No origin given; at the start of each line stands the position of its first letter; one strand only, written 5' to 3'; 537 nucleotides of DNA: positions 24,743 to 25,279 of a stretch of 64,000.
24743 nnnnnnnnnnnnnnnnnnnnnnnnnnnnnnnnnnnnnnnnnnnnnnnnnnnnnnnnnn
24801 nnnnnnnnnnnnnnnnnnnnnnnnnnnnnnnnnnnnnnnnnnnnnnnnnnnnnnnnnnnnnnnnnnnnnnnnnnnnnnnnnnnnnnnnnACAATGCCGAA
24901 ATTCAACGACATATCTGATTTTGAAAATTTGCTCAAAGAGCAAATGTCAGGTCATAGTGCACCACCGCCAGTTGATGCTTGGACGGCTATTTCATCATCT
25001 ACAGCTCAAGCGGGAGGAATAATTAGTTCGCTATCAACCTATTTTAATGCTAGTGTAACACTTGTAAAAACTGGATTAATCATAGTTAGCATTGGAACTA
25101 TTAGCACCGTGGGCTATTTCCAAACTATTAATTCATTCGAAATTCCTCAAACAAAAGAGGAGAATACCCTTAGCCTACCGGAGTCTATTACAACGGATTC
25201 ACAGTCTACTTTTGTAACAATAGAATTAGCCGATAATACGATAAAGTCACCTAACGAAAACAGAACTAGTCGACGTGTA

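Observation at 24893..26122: Anti-sigma-like membrane protein that ends in a T9SS type B sorting domain: possible secretion-coupled sigma-factor switch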

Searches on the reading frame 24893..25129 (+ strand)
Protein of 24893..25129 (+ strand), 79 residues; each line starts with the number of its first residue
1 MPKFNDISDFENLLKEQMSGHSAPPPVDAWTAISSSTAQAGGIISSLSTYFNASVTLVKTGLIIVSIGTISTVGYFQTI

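Call 21: find_homologous_proteins(query=A2, max_evalue=10)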
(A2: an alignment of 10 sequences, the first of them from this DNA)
Query A2 (10 sequences) (79 aa, profile of the alignment): 3 proteins with E <= 10 among 6523 candidates.
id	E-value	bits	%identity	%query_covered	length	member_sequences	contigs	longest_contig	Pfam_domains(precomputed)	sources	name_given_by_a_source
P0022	1.2e-38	149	40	97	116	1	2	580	-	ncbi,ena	-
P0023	2.4e-35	138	35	99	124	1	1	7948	-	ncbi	ncbi:MAG: hypothetical protein QMC70_00335, partial [Bacteroidia bacterium]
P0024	2.3e-32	129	47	94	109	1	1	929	-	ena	-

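Call 35: search_solved_structures(query=A2, max_evalue=10)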
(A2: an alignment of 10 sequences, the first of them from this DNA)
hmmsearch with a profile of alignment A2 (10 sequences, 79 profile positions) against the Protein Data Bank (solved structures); distinct sequences matched with E-value up to 10: 0.

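Call 43: search_protein_representatives(alignment_id=A2)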
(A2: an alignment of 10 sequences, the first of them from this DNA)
Query: 10 sequences, 79 profile positions. Proteins with E-value up to 0.001 (for the whole library): 60; up to 1e-10: 28; up to 1e-30: 14. The best 60 are listed.
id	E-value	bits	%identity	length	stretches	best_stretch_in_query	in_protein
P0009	3.1e-39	149.1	-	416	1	1-79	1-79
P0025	1.3e-38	147.1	-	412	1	1-79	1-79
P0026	5.1e-38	145.2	-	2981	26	16-41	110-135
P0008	1.1e-36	140.9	-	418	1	1-78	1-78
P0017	1.9e-36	140.2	-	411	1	1-79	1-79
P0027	4.0e-36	139.1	-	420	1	1-78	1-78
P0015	2.2e-35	136.7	-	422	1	1-79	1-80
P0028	6.1e-35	135.3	-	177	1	1-78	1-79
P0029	6.2e-33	128.9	-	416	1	1-79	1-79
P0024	7.4e-33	128.7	-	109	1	1-79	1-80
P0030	5.1e-32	126.0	-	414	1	1-78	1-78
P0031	8.5e-32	125.3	-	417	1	1-78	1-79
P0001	1.0e-31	125.0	-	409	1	1-78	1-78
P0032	7.8e-31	122.2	-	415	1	1-79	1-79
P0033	1.1e-30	121.7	-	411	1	1-79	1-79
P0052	1.4e-06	44.5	-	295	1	1-76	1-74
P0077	7.2e-04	35.8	-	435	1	9-78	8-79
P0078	7.8e-04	35.7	-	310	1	6-76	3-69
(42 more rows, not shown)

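Call 45: find_encoding_contigs(protein=P0052, flank=7000, max_places=2)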
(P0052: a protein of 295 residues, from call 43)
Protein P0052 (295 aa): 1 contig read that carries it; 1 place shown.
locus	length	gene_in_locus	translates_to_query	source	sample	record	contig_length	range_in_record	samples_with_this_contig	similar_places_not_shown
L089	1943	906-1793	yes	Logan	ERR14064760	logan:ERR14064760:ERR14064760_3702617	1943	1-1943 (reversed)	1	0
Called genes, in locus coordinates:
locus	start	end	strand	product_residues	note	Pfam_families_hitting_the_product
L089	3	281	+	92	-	?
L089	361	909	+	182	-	PF04542:Sigma70_r2, PF08281:Sigma70_r4_2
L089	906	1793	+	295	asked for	PF13585:CHU_C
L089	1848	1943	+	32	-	?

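Call 46: find_encoding_contigs(protein=P0078, flank=7000, max_places=2)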
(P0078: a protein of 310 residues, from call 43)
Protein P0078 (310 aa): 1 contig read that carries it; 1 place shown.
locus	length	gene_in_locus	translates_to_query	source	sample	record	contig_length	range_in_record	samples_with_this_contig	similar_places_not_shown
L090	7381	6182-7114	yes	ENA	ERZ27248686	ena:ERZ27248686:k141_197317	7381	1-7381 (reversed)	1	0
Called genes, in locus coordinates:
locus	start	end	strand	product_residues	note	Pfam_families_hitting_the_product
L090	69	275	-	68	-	-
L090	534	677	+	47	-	PF18930:DUF5679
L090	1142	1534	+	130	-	PF07661:MORN_2 (faint)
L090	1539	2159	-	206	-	PF14378:PAP2_3, PF01569:PAP2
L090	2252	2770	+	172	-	PF02525:Flavodoxin_2, PF03358:FMN_red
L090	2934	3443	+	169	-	-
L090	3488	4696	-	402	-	PF00578:AhpC-TSA, PF08534:Redoxin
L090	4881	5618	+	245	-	PF03372:Exo_endo_phos, PF22669:Exo_endo_phos2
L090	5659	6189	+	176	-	PF07638:Sigma70_ECF (weak), PF04542:Sigma70_r2, PF08281:Sigma70_r4_2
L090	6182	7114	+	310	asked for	PF13585:CHU_C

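Call 47: find_encoding_contigs(protein=P0077, flank=7000, max_places=2)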
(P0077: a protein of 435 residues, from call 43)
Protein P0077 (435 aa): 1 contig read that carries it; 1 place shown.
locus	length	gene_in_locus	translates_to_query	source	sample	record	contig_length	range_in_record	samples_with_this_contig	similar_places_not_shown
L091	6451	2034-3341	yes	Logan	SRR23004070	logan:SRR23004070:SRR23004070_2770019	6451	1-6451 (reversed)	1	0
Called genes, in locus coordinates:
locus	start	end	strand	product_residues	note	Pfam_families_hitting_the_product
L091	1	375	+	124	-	?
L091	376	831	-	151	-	-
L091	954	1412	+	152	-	-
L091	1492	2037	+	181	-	PF04542:Sigma70_r2, PF08281:Sigma70_r4_2, PF04545:Sigma70_r4 (weak)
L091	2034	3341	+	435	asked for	PF13585:CHU_C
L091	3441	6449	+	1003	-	?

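Call 81: search_protein_families(library=pfam, proteins=[L091:3441-6449:+, L091:954-1409:+], max_evalue=0.001)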
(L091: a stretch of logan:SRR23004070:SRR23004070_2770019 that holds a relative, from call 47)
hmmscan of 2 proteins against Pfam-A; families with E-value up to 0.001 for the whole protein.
L091:3441-6449:+ (1003 aa): 2 families
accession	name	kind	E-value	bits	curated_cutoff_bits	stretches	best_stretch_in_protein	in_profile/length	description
PF18911.6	PKD_4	-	2.3e-16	60.1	27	1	46-104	25-83/85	PKD domain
PF00801.26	PKD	-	1.4e-11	44.6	23.5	1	41-104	13-80/80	PKD domain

L091:954-1409:+ (152 aa): 0 families

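Call 83: search_protein_families(library=ncbifam, proteins=[P0052, P0078, P0077], max_evalue=0.01)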
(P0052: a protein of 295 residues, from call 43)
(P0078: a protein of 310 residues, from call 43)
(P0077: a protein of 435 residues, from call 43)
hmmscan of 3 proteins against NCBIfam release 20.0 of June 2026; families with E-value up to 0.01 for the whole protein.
P0052 (295 aa): 2 families
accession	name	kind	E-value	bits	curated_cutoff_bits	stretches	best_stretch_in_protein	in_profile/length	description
TIGR04131.1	Bac_Flav_CTERM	domain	4.1e-08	33.3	35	1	208-278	2-72/85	T9SS type B sorting domain-containing protein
NF052375.1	antisigma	equivalog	0.0087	16.1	100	0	20-92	45-120/217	anti-sigma factor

P0078 (310 aa): 2 families
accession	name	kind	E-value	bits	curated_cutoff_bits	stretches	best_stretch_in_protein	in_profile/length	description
TIGR04131.1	Bac_Flav_CTERM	domain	2.4e-09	37.2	35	1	224-293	3-72/85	T9SS type B sorting domain-containing protein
NF005176.1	PRK06655.1-1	equivalog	0.0004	20.4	230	1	266-294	123-151/197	flagellar hook assembly protein FlgD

P0077 (435 aa): 2 families
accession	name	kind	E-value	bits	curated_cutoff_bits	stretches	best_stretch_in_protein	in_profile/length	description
TIGR04131.1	Bac_Flav_CTERM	domain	3.4e-08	33.5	35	1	348-423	3-75/85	T9SS type B sorting domain-containing protein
NF052375.1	antisigma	equivalog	0.0025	17.8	100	1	20-95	46-123/217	anti-sigma factor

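Call 93: search_protein_families(library=pfam, proteins=[L091:954-1409:+], max_evalue=10)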
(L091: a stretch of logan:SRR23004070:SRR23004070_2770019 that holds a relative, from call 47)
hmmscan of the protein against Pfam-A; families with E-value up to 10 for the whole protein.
L091:954-1409:+ (152 aa): 3 families
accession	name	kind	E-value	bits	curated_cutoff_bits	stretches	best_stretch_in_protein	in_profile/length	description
PF22551.1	TY-Chap1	-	0.017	15.2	27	1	75-147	54-124/132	T3SS (YopN, CesT) and YbjN peptide-binding chaperone 1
PF22550.1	CesT_Tir_1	-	0.04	14.3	27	1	76-136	60-118/131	CesT_Tir_1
PF10722.14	YbjN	-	0.073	13.8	22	1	79-129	60-110/126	Putative bacterial sensory transduction regulator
